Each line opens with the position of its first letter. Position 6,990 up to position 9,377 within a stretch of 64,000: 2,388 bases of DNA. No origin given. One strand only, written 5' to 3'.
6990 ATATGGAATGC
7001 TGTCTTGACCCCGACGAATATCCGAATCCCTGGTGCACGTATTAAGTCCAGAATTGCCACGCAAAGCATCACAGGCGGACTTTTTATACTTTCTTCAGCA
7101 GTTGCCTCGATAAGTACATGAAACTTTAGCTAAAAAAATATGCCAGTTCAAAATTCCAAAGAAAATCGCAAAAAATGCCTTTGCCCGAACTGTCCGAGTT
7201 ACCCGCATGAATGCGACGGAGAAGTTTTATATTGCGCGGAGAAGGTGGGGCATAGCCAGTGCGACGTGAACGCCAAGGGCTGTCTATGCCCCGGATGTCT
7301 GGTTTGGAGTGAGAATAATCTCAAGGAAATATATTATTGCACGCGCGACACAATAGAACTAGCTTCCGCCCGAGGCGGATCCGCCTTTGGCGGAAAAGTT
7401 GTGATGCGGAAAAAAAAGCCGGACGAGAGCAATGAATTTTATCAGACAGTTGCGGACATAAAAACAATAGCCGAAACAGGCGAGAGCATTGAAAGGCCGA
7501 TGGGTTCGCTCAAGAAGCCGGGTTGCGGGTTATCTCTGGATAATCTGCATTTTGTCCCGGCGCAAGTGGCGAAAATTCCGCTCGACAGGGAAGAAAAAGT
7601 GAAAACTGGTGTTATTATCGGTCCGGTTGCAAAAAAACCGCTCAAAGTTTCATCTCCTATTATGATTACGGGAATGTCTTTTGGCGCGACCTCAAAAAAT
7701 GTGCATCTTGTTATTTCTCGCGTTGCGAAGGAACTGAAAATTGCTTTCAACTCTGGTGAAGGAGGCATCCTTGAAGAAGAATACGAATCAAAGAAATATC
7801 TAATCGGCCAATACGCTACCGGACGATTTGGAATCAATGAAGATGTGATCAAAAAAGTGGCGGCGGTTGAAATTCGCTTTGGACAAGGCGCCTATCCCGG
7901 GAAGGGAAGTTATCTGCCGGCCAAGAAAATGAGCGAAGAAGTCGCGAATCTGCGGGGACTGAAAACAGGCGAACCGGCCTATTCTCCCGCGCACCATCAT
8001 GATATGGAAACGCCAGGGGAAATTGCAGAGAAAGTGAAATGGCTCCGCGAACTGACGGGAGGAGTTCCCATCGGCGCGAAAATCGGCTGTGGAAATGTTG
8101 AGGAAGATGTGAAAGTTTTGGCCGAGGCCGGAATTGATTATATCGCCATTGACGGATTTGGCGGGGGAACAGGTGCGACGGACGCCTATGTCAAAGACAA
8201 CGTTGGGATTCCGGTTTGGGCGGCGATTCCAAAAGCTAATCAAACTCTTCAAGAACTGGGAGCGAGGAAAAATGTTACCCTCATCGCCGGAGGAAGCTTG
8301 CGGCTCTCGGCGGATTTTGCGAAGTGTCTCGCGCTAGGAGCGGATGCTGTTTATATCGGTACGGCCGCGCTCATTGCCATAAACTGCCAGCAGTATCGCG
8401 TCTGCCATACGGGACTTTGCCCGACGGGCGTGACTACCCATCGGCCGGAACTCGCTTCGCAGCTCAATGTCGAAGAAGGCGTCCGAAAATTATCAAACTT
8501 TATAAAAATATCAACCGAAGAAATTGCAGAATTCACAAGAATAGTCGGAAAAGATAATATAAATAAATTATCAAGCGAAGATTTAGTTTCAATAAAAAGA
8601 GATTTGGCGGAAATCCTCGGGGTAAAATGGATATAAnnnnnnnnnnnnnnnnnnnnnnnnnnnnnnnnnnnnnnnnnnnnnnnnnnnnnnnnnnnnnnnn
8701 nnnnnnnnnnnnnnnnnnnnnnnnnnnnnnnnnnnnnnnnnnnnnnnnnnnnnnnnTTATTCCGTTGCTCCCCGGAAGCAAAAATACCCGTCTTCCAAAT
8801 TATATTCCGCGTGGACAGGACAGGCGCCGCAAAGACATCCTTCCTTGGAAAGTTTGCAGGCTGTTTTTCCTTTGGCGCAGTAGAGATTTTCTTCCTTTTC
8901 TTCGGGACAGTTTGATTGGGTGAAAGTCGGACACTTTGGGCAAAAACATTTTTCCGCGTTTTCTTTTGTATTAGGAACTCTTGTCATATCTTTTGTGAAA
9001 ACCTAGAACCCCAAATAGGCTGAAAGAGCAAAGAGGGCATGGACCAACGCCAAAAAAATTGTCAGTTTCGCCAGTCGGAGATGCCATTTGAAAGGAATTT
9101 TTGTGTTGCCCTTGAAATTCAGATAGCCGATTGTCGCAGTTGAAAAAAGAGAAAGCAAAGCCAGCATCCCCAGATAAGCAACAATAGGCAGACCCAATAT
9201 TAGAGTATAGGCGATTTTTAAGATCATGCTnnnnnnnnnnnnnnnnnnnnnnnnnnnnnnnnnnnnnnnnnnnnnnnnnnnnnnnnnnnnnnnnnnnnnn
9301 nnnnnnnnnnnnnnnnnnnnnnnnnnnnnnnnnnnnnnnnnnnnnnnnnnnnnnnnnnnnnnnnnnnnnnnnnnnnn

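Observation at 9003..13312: Copper handling module: copA, a CcdA-like membrane protein fused to a cupredoxin, an adjacent membrane-anchored cupredoxin, and a third cupredoxin at 31729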

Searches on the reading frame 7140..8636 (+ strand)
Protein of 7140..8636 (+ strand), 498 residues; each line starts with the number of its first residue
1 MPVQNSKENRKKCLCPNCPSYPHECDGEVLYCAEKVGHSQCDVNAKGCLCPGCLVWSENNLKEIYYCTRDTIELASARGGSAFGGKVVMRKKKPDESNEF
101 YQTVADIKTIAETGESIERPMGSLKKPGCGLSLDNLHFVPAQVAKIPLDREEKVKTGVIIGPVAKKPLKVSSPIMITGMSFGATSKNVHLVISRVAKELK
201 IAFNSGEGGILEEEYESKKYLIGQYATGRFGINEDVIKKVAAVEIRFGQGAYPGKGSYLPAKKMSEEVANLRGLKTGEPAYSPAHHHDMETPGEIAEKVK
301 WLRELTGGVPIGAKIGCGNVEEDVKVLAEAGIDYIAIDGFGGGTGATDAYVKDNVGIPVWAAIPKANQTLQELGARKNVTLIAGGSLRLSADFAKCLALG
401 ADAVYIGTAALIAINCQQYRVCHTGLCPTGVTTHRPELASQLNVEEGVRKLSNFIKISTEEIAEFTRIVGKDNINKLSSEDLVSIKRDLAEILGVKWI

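Call 4: search_protein_families(library=pfam, proteins=[window:7140-8636:+], max_evalue=0.01)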
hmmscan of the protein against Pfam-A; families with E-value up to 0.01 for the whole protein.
window:7140-8636:+ (498 aa): 6 families
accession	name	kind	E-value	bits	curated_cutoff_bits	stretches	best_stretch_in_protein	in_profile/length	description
PF01645.23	Glu_synthase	-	1.3e-113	380.4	20.4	1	133-470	30-367/369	Conserved region in glutamate synthase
PF10967.13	DUF2769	-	9.5e-11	42.6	22.8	1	13-68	1-57/57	Protein of unknown function (DUF2769)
PF00478.31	IMPDH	-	4.9e-10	39.4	25.6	1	297-408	134-237/345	IMP dehydrogenase / GMP reductase domain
PF01070.24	FMN_dh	-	5e-07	29.5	24.9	1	292-416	203-311/350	FMN-dependent dehydrogenase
PF03060.21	NMO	-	5.8e-05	23.1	28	1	322-418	147-233/331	Nitronate monooxygenase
PF09064.16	EGF_Tme5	-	0.0072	16.7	22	1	30-56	1-28/34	Thrombomodulin like fifth domain, EGF-like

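Call 47: search_protein_families(library=ncbifam, proteins=[window:7140-8636:+], max_evalue=0.01)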
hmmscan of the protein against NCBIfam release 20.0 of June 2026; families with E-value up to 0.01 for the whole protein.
window:7140-8636:+ (498 aa): 11 families
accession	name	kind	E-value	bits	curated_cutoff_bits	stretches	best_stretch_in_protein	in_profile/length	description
NF008730.0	PRK11750.1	equivalog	6.1e-42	143.1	1047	1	177-477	864-1165/1490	glutamate synthase large subunit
TIGR02151.1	IPP_isom_2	equivalog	3.4e-09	36.1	281.3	1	308-413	181-294/338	type 2 isopentenyl-diphosphate Delta-isomerase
TIGR03966.1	actino_HemFlav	equivalog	3.1e-08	32.7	470.85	1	267-415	207-339/385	pre-mycofactocin synthase MftD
TIGR01302.1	IMP_dehydrog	equivalog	1.1e-07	31.1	481.5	1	314-408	267-357/450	IMP dehydrogenase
TIGR01304.1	IMP_DH_rel_2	equivalog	6.5e-06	25.6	342.1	1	367-409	244-285/365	GuaB3 family IMP dehydrogenase-related protein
NF005311.0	PRK06843.1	equivalog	4.8e-05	22.4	779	1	325-408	209-286/404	inosine 5-monophosphate dehydrogenase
NF052358.1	GMPRedGuaB1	equivalog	0.0004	19.6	675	1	295-408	255-360/479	GMP reductase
NF005869.0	PRK07807.1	equivalog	0.00045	19.4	549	1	295-408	255-360/479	GuaB1 family IMP dehydrogenase-related protein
NF002231.0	PRK01130.1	subfamily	0.00048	19.2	189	0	368-409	171-212/230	putative N-acetylmannosamine-6-phosphate 2-epimerase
TIGR01303.1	IMP_DH_rel_1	equivalog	0.00069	18.6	562.75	1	295-408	253-358/475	GuaB1 family IMP dehydrogenase-related protein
NF009621.0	PRK13125.1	equivalog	0.0011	18.4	234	1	356-414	165-221/244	tryptophan synthase subunit alpha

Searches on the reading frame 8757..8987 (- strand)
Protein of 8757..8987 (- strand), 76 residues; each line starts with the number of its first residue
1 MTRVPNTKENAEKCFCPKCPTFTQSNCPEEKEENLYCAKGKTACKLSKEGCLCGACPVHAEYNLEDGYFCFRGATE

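Call 4: search_protein_families(library=pfam, proteins=[window:8757-8987:-], max_evalue=0.01)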
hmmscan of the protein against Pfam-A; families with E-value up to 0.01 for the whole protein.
window:8757-8987:- (76 aa): 1 family
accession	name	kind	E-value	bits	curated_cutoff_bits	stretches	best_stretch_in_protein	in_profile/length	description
PF10967.13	DUF2769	-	4.6e-15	56.4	22.8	1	14-70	1-56/57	Protein of unknown function (DUF2769)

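Call 47: search_protein_families(library=ncbifam, proteins=[window:8757-8987:-], max_evalue=0.01)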
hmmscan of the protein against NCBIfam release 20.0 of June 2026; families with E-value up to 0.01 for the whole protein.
window:8757-8987:- (76 aa): 0 families

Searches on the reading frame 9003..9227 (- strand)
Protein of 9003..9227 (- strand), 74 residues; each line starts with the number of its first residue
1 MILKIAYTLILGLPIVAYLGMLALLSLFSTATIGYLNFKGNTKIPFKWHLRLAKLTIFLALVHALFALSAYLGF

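Call 4: search_protein_families(library=pfam, proteins=[window:9003-9227:-], max_evalue=0.01)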
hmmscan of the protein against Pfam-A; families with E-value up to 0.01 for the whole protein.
window:9003-9227:- (74 aa): 0 families

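Call 47: search_protein_families(library=ncbifam, proteins=[window:9003-9227:-], max_evalue=0.01)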
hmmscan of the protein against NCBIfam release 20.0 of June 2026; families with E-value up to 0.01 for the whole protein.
window:9003-9227:- (74 aa): 0 families

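Call 48: search_protein_representatives(protein=window:9003-9227:-)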
Query: 74 residues. Proteins with E-value up to 0.001 (for the whole library): 237; up to 1e-10: 21; up to 1e-30: 0. The best 150 are listed.
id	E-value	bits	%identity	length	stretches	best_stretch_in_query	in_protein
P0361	2.1e-24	100.9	73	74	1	1-73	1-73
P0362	6.4e-17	77.3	38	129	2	1-69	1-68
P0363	2.7e-16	75.3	55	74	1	1-74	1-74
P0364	3.8e-15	71.7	53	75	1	3-74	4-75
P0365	4.8e-15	71.4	54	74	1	1-72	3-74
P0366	1.6e-13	66.5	49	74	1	1-71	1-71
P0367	1.9e-13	66.3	55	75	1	1-74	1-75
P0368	4.2e-13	65.2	57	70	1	1-72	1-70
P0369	1.0e-12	64.0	51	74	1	1-72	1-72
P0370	2.2e-12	62.9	51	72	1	1-67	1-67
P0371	4.5e-12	62.0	50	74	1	1-74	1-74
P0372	9.8e-12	60.9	50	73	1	4-71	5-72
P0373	9.8e-12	60.9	51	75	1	2-74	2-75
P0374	1.5e-11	60.3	44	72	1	1-71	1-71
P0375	1.7e-11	60.1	51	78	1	4-72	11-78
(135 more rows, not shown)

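Call 96: search_solved_structures(query=A4, max_evalue=10, show_alignments=2)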
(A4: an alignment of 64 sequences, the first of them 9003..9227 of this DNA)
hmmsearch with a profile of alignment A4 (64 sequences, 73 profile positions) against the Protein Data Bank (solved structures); distinct sequences matched with E-value up to 10: 3.
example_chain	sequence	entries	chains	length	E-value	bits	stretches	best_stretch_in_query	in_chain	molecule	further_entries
7vu5_A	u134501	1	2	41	0.16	15.3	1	15-41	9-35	T-cell-specific surface glycoprotein CD28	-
36za_7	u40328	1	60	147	1.3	12.4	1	37-58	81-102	Inner-peripheral baseplate spoke gp220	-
7sk0_A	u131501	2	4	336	2.9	11.3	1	24-66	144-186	Potassium channel subfamily K member 1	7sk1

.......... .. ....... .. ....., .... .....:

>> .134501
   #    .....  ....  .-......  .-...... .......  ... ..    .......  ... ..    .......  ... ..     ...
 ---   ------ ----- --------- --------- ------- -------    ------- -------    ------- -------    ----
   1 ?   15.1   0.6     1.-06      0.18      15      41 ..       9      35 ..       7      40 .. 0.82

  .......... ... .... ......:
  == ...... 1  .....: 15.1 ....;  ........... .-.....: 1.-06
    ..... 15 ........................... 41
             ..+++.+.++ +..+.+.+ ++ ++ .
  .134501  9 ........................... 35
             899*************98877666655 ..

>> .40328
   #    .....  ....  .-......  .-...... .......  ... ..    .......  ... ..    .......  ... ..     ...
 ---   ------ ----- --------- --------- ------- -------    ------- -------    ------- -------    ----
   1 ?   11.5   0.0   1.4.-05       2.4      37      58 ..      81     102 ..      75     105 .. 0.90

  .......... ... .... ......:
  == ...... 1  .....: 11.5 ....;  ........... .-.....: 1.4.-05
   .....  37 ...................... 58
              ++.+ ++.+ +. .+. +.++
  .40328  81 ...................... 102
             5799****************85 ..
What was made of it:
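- A has no PDB relative (call 96).
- Tried and rejected: PDB sequence search with the A profile: only noise (call 96).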

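Call 97: search_protein_families(library=pfam, alignment_id=A4, max_evalue=10)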
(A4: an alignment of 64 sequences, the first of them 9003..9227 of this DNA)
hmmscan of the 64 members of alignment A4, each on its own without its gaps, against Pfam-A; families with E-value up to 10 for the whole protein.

A. member 1, window:9003-9227:- (74 aa): 0 families

B. families by the number of members that match (of 64 scanned): 51 families (the first 25 are shown)
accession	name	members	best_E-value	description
PF01794.25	Ferric_reduct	20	1.4e-05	Ferric reductase like transmembrane component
PF01292.26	Ni_hydr_CYTB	5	0.0027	Prokaryotic cytochrome b561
PF16192.10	PMT_4TMC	3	0.014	C-terminal four TMM region of protein-O-mannosyltransferase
PF07884.19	VKOR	3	0.015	Vitamin K epoxide reductase family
PF07869.17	DUF1656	3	0.041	Protein of unknown function (DUF1656)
PF03176.21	MMPL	3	0.094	MMPL family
PF03707.21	MHYT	2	0.0051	Bacterial signalling protein N terminal repeat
PF13937.11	DUF4212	2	0.029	Domain of unknown function (DUF4212)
PF13073.11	DUF3937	2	0.037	Protein of unknown function (DUF3937)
PF02656.20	DUF202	2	0.52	Domain of unknown function (DUF202)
PF07019.17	EMC6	2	2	EMC6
PF11755.13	DUF3311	1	0.00023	Protein of unknown function (DUF3311)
PF04688.18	Holin_SPP1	1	0.00075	SPP1 phage holin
PF07457.16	DUF1516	1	0.0068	Protein of unknown function (DUF1516)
PF08449.17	UAA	1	0.0083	UAA transporter family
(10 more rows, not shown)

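Call 98: search_protein_families(library=pfam, proteins=[P0361, P0363, P0364, P0365, P0366, P0367, P0369, P0371, P0373, P0362], max_evalue=1)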
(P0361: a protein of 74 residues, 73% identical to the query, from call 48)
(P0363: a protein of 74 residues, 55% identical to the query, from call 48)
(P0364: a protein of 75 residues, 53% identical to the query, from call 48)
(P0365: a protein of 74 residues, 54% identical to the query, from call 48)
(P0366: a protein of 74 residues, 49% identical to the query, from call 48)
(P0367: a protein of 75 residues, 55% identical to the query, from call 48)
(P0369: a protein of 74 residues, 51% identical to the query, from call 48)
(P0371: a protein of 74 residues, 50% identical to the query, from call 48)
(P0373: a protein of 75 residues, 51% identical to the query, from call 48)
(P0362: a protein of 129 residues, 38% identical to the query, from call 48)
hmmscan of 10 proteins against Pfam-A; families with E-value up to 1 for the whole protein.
P0361 (74 aa): 1 family
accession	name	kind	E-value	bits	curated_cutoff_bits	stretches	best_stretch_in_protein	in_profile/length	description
PF20214.3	DUF6574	-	0.062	13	27.1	1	17-68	136-186/265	Family of unknown function (DUF6574)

P0363 (74 aa): 1 family
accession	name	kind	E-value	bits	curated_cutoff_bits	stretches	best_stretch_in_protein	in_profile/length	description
PF01794.25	Ferric_reduct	-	0.02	15.4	28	1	24-71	10-59/121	Ferric reductase like transmembrane component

P0364 (75 aa): 0 families

P0365 (74 aa): 1 family
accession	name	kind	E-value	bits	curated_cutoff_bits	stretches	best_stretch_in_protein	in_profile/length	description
PF07869.17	DUF1656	-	0.041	14.3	26.5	1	2-30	28-56/56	Protein of unknown function (DUF1656)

P0366 (74 aa): 1 family
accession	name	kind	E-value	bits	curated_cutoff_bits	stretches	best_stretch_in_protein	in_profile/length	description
PF07869.17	DUF1656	-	0.44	11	26.5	0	22-61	15-53/56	Protein of unknown function (DUF1656)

P0367 (75 aa): 1 family
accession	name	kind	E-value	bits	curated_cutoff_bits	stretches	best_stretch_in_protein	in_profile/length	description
PF07884.19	VKOR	-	0.18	12.4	27.5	1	11-66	54-110/134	Vitamin K epoxide reductase family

P0369 (74 aa): 0 families

P0371 (74 aa): 1 family
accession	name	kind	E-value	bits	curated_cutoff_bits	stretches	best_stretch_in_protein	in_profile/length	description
PF01794.25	Ferric_reduct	-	0.094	13.2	28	1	28-71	10-59/121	Ferric reductase like transmembrane component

P0373 (75 aa): 0 families

P0362 (129 aa): 5 families
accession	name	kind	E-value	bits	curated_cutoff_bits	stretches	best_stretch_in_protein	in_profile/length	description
PF06946.16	Phage_holin_5_1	-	6.9e-05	23.6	22.4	1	11-67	3-52/93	Bacteriophage A118-like holin, Hol118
PF03188.21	Cytochrom_B561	-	0.0069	17.1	23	1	77-124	75-122/137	Eukaryotic cytochrome b561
PF13120.11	DUF3974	-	0.47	11.1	25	0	15-48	7-37/126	Domain of unknown function (DUF3974)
PF07847.18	PCO_ADO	-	0.56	10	27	0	32-62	43-77/201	PCO_ADO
PF10826.14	DUF2551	-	0.91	10.3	23.4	0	108-125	42-59/83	Protein of unknown function (DUF2551)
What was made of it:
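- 20 of 64 members weakly hit Ferric_reduct at profile positions 10-59, and 5 of 64 hit cytochrome b561 (calls 97, 98).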
